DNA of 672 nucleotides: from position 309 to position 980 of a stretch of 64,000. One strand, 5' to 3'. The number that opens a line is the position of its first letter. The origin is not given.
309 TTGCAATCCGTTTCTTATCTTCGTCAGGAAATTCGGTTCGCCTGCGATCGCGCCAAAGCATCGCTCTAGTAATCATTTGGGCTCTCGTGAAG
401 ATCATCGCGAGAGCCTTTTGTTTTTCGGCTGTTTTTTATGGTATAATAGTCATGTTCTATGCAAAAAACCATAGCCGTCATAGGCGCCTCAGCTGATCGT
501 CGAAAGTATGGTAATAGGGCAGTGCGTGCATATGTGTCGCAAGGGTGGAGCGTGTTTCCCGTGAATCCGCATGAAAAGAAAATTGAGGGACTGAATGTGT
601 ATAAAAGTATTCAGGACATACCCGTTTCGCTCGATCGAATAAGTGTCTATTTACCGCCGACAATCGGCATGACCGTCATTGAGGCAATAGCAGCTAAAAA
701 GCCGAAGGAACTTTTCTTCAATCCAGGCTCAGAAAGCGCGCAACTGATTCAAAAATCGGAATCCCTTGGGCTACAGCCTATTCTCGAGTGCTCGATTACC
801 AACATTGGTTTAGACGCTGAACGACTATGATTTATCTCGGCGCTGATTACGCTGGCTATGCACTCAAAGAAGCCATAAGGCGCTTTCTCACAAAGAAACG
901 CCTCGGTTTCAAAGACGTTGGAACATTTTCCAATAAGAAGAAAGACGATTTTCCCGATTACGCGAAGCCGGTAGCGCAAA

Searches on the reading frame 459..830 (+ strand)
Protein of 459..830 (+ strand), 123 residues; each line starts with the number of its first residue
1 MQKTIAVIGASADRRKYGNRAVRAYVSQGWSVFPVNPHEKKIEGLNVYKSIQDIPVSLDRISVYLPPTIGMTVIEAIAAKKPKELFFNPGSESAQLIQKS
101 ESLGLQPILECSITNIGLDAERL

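Call 64: find_encoding_contigs(protein=window:459-830:+, flank=10000, max_places=3)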
Protein window:459-830:+ (123 aa): no gene with exactly this product is on record in the collection.
